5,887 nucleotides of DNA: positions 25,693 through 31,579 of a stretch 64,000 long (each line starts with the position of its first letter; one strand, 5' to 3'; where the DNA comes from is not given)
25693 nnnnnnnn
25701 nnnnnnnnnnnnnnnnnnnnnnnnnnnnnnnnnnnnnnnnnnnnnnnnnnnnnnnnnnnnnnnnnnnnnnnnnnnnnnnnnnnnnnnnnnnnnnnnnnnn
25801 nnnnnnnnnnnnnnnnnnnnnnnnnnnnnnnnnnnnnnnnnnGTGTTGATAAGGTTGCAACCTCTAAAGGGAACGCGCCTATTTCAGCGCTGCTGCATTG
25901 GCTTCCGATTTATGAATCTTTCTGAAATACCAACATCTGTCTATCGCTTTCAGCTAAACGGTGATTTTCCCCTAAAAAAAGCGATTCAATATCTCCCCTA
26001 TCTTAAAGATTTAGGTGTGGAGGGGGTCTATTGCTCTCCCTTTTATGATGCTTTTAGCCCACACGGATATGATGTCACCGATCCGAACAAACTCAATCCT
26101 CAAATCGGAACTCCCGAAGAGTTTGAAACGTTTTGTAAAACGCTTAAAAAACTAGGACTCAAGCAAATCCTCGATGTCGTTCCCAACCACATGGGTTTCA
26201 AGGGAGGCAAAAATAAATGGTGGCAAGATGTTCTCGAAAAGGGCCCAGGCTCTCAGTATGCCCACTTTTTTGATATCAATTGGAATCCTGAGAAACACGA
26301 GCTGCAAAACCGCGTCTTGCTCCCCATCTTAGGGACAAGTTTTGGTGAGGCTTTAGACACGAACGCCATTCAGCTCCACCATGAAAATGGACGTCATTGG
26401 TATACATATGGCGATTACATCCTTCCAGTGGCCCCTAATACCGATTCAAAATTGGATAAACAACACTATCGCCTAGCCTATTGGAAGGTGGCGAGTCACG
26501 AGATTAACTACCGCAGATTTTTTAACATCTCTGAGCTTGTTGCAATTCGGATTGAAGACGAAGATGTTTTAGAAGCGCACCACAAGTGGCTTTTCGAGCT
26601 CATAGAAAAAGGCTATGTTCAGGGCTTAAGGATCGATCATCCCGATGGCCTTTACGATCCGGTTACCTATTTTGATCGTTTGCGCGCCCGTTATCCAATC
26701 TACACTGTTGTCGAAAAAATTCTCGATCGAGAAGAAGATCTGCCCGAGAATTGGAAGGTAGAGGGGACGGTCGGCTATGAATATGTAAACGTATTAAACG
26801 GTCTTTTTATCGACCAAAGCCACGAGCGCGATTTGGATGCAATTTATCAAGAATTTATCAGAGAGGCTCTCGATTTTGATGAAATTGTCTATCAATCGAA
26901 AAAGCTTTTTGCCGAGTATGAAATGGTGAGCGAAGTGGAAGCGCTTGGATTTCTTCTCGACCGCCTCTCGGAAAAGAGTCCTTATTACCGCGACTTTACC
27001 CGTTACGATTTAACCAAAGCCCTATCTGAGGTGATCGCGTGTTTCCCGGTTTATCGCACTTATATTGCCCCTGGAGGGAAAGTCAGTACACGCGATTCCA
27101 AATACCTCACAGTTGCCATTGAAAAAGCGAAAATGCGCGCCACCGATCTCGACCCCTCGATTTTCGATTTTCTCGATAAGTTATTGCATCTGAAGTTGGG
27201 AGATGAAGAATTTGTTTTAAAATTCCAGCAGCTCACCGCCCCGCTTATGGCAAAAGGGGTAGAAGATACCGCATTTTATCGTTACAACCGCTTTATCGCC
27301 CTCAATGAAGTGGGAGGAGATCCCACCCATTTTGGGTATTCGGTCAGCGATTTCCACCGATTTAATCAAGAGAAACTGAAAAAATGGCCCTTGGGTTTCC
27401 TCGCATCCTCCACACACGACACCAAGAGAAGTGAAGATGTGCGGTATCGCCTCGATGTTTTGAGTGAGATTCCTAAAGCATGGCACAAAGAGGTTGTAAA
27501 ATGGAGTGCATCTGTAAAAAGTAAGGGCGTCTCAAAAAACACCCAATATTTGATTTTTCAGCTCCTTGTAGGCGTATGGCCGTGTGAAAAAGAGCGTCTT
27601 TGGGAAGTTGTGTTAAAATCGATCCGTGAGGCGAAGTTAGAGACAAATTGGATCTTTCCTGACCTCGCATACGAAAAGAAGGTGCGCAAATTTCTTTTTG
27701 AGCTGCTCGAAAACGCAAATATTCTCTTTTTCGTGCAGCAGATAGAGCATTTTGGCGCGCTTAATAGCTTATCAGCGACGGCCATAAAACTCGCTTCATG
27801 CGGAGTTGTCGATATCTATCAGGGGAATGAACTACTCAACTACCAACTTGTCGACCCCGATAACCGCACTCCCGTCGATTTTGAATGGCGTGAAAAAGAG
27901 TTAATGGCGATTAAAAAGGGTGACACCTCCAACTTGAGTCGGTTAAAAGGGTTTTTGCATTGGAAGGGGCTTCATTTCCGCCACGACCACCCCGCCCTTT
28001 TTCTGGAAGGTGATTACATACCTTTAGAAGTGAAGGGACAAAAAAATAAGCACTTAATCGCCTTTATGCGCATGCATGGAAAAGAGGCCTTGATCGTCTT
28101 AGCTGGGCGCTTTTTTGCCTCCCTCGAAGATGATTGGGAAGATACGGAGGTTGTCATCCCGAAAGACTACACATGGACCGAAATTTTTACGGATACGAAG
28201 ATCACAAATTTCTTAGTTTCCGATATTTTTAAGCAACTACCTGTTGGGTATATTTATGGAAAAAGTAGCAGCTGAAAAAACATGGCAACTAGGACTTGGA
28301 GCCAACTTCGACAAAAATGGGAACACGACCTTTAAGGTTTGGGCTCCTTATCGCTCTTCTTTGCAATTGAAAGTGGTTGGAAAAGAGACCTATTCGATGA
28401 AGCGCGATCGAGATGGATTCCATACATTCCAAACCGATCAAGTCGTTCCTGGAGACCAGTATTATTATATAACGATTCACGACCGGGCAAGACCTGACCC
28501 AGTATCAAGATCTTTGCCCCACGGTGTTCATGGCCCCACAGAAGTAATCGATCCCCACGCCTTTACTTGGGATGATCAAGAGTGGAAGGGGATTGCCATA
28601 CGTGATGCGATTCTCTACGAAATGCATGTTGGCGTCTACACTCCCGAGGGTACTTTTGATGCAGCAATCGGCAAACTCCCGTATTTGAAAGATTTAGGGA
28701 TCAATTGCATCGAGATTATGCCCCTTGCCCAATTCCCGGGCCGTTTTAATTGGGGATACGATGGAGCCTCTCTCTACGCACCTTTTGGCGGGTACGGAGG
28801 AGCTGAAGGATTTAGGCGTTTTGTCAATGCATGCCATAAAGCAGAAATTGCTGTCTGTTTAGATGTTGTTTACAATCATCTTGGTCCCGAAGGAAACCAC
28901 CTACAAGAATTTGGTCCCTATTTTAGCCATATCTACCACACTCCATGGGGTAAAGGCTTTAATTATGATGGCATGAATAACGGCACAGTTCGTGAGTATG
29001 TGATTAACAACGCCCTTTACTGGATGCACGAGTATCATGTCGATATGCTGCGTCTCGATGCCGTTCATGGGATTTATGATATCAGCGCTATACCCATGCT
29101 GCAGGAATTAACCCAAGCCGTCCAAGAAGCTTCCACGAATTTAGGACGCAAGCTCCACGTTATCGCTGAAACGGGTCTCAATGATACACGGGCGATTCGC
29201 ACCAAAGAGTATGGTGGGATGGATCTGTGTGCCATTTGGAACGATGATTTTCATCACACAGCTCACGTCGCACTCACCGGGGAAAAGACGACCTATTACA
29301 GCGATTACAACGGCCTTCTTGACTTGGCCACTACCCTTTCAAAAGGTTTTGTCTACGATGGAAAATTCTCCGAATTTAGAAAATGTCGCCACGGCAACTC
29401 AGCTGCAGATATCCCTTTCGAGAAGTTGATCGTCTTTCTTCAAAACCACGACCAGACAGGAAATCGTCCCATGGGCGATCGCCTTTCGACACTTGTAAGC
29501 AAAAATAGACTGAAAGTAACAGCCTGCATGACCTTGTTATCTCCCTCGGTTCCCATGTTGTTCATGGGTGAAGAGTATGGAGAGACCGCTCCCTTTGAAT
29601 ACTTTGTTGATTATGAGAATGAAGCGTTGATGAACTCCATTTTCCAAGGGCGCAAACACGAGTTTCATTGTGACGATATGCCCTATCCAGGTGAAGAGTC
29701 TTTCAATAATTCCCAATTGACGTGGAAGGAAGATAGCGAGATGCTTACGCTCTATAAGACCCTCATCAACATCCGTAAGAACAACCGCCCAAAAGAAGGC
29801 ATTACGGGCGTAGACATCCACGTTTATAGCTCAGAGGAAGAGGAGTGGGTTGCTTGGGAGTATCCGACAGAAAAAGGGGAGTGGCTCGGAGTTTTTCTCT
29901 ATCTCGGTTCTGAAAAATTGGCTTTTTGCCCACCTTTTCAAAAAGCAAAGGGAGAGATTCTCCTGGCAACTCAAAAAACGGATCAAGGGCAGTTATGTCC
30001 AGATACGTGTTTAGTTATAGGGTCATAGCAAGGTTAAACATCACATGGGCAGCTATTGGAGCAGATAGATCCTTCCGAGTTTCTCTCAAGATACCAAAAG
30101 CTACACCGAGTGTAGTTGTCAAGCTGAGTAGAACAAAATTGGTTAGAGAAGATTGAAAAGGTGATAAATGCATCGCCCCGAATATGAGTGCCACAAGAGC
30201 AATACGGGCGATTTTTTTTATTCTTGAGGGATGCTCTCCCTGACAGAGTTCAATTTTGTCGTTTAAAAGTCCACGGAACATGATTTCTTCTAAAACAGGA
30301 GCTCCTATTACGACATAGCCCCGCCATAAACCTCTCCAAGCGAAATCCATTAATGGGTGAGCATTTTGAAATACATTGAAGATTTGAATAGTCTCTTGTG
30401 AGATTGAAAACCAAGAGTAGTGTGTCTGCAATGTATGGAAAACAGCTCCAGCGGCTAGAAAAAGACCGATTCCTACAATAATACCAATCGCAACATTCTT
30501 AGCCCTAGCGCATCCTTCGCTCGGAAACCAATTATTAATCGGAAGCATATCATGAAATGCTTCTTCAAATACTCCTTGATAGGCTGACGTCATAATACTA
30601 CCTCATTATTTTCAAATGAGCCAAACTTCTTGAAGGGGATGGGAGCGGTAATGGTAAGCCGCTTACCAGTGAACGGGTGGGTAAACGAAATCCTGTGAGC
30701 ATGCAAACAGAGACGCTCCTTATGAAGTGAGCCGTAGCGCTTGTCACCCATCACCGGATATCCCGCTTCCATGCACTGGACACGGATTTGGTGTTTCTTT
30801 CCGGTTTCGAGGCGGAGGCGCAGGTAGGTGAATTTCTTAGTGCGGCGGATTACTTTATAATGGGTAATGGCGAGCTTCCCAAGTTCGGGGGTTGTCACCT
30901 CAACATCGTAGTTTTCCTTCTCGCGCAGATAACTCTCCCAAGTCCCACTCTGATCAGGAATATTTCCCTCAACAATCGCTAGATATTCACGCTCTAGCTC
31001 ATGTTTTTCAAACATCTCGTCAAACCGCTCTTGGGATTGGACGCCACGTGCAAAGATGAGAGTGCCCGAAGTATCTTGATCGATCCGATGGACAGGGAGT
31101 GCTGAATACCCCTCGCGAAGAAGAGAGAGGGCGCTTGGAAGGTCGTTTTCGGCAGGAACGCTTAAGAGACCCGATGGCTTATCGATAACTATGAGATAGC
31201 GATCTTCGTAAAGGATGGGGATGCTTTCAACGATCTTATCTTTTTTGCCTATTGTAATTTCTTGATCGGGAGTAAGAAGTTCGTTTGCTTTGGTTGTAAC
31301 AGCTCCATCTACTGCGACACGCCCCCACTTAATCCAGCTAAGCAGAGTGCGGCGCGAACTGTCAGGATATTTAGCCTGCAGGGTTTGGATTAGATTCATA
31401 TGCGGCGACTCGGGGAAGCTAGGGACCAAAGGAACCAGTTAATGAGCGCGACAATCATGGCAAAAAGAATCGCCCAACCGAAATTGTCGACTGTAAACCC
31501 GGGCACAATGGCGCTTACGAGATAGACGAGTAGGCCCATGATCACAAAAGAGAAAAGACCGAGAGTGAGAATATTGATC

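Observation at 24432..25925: The maltokinase half of the TreS-Mak fusion has both catalytic aspartates replaced by asparagine (predicted pseudokinase)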

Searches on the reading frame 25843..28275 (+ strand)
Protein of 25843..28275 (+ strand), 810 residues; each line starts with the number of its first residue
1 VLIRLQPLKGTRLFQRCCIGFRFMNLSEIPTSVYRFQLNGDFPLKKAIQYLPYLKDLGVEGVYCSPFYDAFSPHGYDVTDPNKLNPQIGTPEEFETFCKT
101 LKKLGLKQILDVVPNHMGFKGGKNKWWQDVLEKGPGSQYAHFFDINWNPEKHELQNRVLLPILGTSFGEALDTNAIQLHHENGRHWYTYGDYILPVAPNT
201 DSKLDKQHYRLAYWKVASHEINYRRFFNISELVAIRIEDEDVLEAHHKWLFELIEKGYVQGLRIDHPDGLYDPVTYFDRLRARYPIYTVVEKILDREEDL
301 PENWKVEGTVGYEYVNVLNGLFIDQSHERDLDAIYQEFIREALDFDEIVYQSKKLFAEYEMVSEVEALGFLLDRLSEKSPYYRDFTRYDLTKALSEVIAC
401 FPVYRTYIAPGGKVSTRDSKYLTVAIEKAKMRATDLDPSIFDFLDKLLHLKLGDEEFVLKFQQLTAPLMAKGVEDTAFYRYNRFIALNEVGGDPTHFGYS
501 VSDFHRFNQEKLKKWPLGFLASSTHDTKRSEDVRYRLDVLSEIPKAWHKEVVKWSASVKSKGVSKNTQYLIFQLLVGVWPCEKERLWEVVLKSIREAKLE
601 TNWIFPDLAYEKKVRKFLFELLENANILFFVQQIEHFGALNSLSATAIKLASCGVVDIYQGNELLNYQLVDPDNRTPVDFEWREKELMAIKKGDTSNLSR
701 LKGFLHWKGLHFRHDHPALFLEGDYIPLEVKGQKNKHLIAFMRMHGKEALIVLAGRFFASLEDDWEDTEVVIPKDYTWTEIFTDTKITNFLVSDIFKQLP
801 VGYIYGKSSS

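Call 3: search_protein_families(library=pfam, proteins=[window:25843-28275:+], max_evalue=0.01)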
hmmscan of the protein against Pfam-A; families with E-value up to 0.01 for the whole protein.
window:25843-28275:+ (810 aa): 1 family
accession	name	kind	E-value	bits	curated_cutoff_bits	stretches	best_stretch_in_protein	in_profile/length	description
PF00128.31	Alpha-amylase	-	2.6e-22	80.1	22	1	45-268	19-191/446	Alpha amylase, catalytic domain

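Call 4: search_protein_families(library=ncbifam, proteins=[window:25843-28275:+], max_evalue=0.01)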
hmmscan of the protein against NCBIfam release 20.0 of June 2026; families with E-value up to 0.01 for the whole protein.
window:25843-28275:+ (810 aa): 25 families
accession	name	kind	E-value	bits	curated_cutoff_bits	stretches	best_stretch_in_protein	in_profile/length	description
NF011087.0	PRK14511.1-5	equivalog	8.3e-254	844.8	1556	3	284-788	403-968/996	malto-oligosyltrehalose synthase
TIGR02401.1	trehalose_TreY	equivalog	8.8e-251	834.7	498.65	1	30-801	1-833/838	malto-oligosyltrehalose synthase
NF011077.0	PRK14507.1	equivalog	9.1e-250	832.1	2148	2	203-800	1012-1684/1693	malto-oligosyltrehalose synthase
NF011085.0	PRK14511.1-2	equivalog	1.3e-183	612.4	1312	2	206-802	237-868/873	malto-oligosyltrehalose synthase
NF011088.0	PRK14511.1-6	equivalog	1.7e-178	595.8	1877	3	285-767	427-967/1009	malto-oligosyltrehalose synthase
NF011086.0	PRK14511.1-3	equivalog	1.6e-173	579.2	1411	2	204-802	253-918/924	malto-oligosyltrehalose synthase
NF011084.0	PRK14511.1-1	equivalog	6.7e-126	421.8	1021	1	31-747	3-683/728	malto-oligosyltrehalose synthase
NF041090.1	Cyc-maltodext_AglB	equivalog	4.1e-18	65.4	540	1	45-147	65-162/470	cyclomaltodextrinase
NF008051.0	PRK10785.1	equivalog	1.2e-16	60.1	568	1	48-130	182-261/607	maltodextrin glucosidase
TIGR02403.1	trehalose_treC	equivalog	6e-16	58.2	799.05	1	30-146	12-124/544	alpha,alpha-phosphotrehalase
NF011083.0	PRK14510.1-2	equivalog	2.1e-14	52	1322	1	35-118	214-296/1186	bifunctional glycogen debranching protein GlgX/4-alpha-glucanotransferase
TIGR02456.1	treS_nterm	equivalog_domain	2.6e-13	49.3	678.35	1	45-153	28-131/539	maltose alpha-D-glucosyltransferase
NF051899.1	BetGalacBglAAgro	equivalog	1.8e-11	43.1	900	1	42-118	25-102/537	beta-galactosidase BglA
NF041321.1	Alpha-amyl_MalA_Halo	equivalog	3.1e-11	42.4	875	1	49-146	286-380/666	alpha-amylase MalA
NF008183.0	PRK10933.1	subfamily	4e-11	42.3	535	1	39-143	27-127/551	alpha,alpha-phosphotrehalase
TIGR02402.1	trehalose_TreZ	equivalog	6.9e-08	31.2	538.8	1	45-130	112-199/545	malto-oligosyltrehalose trehalohydrolase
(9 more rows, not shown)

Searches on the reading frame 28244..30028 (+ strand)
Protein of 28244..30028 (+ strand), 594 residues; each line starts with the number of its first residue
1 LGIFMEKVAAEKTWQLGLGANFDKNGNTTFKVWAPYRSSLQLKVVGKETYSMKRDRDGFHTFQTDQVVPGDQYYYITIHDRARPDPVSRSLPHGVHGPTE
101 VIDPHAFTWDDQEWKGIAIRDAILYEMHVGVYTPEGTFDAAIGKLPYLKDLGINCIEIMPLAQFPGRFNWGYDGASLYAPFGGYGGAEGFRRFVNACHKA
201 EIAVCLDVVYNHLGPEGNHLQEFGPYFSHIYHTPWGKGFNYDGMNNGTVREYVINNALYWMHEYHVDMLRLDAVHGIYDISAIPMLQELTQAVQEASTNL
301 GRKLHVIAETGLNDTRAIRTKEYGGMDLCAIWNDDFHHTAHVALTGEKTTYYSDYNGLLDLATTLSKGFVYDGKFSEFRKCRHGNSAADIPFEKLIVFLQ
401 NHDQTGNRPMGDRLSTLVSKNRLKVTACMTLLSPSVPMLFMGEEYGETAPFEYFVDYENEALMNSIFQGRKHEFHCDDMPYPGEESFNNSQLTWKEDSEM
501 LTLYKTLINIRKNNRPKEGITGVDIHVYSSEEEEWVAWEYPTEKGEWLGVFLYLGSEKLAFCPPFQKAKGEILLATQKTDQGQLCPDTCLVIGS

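Call 8: search_protein_families(library=ncbifam, proteins=[window:28244-30028:+], max_evalue=0.00001)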
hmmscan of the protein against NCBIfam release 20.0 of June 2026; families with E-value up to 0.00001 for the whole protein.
window:28244-30028:+ (594 aa): 22 families
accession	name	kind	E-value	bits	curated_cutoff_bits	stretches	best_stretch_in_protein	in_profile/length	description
TIGR02402.1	trehalose_TreZ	equivalog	9.9e-192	638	538.8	1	29-547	2-531/545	malto-oligosyltrehalose trehalohydrolase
NF008967.0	PRK12313.1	equivalog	1.4e-35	122.8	577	1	18-276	27-313/633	1,4-alpha-glucan branching protein GlgB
NF003811.1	PRK05402.1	equivalog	3.4e-35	121.7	741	1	18-276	18-305/619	1,4-alpha-glucan branching protein GlgB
TIGR02104.1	pulA_typeI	equivalog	5.6e-32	110.6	504.5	1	144-515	169-530/605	type I pullulanase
TIGR01515.1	branching_enzym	equivalog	4.6e-28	98.2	463.95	1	19-277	18-295/607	1,4-alpha-glucan branching enzyme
NF009221.0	PRK12568.1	equivalog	4.3e-25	87.9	1270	1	28-276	155-427/745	1,4-alpha-glucan branching enzyme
NF011293.0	PRK14705.1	equivalog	1.8e-21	75.5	2376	1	106-277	726-909/1224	1,4-alpha-glucan branching enzyme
TIGR02100.1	glgX_debranch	equivalog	9.7e-18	63.6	640.9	1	100-273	134-342/688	glycogen debranching protein GlgX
NF011294.0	PRK14706.1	equivalog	2.1e-15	56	1284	1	98-277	120-314/642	1,4-alpha-glucan branching enzyme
TIGR02403.1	trehalose_treC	equivalog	2.7e-15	56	799.05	1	136-223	24-110/544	alpha,alpha-phosphotrehalase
TIGR02456.1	treS_nterm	equivalog_domain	7.4e-14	51.1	678.35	1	120-219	4-107/539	maltose alpha-D-glucosyltransferase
NF041321.1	Alpha-amyl_MalA_Halo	equivalog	9.5e-13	47.4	875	1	120-220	258-362/666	alpha-amylase MalA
NF041090.1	Cyc-maltodext_AglB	equivalog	1.4e-12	47.2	540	1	140-222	66-146/470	cyclomaltodextrinase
TIGR02102.1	pullulan_Gpos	equivalog_domain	7.2e-12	43.9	1042.25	1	121-287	451-656/1113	pullulanase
NF002983.0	PRK03705.1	equivalog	7.4e-12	44.1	901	1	101-338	130-398/658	glycogen debranching protein GlgX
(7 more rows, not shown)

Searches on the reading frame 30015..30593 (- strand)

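Call 56: search_protein_families(library=pfam, proteins=[window:30015-30593:-], max_evalue=0.001)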
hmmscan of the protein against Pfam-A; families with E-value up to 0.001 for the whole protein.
window:30015-30593:- (192 aa): 1 family
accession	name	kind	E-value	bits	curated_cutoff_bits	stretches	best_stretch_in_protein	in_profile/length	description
PF02517.21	Rce1-like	-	3.4e-15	56.6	22.4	1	93-188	10-92/93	Type II CAAX prenyl endopeptidase Rce1-like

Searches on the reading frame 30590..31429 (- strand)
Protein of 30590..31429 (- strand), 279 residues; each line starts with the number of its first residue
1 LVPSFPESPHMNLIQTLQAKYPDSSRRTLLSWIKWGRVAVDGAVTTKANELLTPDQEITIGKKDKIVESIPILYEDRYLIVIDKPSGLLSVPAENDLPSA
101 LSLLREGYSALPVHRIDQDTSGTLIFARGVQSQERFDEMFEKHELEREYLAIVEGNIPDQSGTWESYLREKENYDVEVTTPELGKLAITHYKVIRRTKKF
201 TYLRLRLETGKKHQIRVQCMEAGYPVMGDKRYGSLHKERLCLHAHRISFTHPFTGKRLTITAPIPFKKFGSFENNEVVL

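Call 8: search_protein_families(library=ncbifam, proteins=[window:30590-31429:-], max_evalue=0.00001)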
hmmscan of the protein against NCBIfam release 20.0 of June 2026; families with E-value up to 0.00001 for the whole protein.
window:30590-31429:- (279 aa): 9 families
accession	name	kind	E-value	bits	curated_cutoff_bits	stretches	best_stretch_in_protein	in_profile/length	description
TIGR00005.1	rluA_subfam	subfamily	1.7e-56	191.7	192.7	1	11-265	6-287/298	RluA family pseudouridine synthase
NF008385.0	PRK11180.1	equivalog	3.7e-40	138.3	351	1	13-265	20-302/325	23S rRNA pseudouridine(1911/1915/1917) synthase RluD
NF008321.0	PRK11112.1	equivalog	5.8e-27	94.6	328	1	71-264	3-223/257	tRNA pseudouridine(65) synthase TruC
NF008249.0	PRK11025.1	equivalog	2.9e-25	88.8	378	1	71-264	94-302/317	23S rRNA pseudouridine(955/2504/2580) synthase RluC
NF007543.0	PRK10158.1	equivalog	1e-24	87.4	286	1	71-266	15-219/219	bifunctional tRNA pseudouridine(32) synthase/23S rRNA pseudouridine(746) synthase RluA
TIGR01621.1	RluA-like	hypoth_equivalog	8.1e-20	71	222.3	1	70-262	2-194/217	TIGR01621 family pseudouridine synthase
TIGR00093.1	TIGR00093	subfamily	1.7e-08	34.4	109.3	1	84-231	2-140/161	pseudouridine synthase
NF008097.0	PRK10839.1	equivalog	1.1e-06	28.5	275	1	25-223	14-194/232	16S rRNA pseudouridine(516) synthase RsuA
NF007976.1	PRK10700.1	equivalog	2.3e-06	26.9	290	1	14-160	5-151/291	23S rRNA pseudouridine(2605) synthase RluB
